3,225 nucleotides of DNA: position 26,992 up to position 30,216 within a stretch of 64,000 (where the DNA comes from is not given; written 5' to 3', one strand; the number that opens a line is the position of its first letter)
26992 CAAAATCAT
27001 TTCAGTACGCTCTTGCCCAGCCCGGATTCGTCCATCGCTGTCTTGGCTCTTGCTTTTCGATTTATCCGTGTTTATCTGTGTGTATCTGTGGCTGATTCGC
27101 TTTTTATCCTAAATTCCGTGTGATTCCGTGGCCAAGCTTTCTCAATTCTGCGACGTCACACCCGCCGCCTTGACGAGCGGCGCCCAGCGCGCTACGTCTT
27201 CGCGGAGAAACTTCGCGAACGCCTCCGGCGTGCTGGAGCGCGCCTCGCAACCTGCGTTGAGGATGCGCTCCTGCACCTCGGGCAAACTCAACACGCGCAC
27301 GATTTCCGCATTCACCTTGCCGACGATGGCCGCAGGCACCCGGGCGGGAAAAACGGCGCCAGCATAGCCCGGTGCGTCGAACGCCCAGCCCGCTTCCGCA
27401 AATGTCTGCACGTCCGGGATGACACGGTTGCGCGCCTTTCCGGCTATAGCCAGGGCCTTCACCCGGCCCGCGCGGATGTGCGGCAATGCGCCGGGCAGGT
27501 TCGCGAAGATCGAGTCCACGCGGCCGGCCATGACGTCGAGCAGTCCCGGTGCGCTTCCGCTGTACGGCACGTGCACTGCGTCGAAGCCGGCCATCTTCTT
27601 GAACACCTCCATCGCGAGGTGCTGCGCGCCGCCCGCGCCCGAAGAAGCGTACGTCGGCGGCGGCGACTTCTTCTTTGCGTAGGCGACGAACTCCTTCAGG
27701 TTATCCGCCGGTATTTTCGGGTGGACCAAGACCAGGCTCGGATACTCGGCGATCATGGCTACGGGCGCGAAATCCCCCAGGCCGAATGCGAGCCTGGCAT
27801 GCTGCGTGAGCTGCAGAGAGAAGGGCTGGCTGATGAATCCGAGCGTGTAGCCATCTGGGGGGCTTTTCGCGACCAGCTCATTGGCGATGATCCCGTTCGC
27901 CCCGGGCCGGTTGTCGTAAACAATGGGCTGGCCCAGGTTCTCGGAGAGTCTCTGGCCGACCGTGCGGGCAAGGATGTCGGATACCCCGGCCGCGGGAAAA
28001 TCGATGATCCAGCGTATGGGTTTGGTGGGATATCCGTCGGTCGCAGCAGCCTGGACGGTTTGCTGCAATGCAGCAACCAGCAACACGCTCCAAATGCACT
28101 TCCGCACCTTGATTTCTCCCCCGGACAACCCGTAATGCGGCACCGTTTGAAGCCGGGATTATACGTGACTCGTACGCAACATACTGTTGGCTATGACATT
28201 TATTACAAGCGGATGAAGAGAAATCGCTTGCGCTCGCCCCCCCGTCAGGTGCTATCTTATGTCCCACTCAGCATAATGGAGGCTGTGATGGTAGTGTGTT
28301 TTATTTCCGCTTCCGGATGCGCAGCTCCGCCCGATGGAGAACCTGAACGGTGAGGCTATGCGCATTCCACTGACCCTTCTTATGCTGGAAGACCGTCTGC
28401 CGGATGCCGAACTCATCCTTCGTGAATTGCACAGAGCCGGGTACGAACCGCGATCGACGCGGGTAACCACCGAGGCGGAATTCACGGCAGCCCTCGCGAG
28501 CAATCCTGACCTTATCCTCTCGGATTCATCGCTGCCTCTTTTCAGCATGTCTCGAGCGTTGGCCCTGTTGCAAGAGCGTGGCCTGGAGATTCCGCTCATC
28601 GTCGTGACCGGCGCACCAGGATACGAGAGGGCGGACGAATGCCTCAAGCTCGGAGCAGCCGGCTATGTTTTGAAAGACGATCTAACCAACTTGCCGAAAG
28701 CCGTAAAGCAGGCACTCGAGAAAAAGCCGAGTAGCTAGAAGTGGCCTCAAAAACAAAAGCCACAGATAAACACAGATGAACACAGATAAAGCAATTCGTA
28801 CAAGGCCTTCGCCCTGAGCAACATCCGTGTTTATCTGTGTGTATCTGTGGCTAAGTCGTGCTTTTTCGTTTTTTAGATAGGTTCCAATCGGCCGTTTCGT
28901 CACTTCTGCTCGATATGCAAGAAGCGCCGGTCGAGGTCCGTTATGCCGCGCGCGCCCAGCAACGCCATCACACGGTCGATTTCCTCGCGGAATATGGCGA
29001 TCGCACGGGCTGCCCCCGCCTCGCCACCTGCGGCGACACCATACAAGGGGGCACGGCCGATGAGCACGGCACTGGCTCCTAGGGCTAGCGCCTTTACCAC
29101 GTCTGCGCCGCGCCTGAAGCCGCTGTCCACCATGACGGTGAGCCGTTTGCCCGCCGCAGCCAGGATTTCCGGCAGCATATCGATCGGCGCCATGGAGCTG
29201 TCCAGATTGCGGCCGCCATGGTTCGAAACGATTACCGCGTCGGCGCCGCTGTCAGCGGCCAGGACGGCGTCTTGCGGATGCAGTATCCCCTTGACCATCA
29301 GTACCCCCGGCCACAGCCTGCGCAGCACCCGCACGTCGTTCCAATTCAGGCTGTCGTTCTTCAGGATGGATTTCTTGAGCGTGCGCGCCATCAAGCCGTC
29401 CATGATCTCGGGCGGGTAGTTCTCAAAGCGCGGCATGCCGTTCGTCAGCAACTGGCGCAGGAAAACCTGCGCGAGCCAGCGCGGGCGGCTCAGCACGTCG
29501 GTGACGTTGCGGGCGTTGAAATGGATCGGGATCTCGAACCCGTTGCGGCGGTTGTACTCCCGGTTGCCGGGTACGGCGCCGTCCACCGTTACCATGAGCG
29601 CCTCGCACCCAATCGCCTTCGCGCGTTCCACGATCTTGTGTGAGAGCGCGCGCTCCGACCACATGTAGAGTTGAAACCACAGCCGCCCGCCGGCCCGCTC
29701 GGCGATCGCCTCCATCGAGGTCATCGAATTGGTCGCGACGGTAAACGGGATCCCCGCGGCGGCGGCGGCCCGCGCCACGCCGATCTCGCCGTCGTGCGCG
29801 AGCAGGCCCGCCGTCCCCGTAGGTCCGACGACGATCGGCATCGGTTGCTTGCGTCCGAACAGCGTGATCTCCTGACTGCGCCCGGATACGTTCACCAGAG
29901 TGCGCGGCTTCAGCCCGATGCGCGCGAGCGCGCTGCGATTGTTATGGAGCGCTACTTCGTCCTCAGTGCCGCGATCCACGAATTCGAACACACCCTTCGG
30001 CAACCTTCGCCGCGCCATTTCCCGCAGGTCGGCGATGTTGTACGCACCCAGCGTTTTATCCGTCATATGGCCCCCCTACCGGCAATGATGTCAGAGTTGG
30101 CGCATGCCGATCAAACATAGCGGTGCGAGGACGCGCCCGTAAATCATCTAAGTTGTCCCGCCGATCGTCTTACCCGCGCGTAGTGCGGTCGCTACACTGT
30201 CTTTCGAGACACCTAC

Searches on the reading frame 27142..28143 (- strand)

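Call 55: search_protein_families(library=pfam, proteins=[window:27142-28143:-], max_evalue=0.00001)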
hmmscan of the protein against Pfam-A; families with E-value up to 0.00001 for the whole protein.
window:27142-28143:- (333 aa): 1 family
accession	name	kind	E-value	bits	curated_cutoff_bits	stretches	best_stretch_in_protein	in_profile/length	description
PF03401.19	TctC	-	2.8e-63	214.4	27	1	59-328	2-273/274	Tripartite tricarboxylate transporter family receptor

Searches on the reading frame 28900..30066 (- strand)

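Call 62: search_protein_families(library=pfam, proteins=[window:28900-30066:-], max_evalue=0.00001)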
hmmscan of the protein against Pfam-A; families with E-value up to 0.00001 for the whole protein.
window:28900-30066:- (388 aa): 1 family
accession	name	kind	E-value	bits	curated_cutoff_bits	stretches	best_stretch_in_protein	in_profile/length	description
PF01070.24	FMN_dh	-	3.1e-128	428.2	24.9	1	18-383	1-348/350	FMN-dependent dehydrogenase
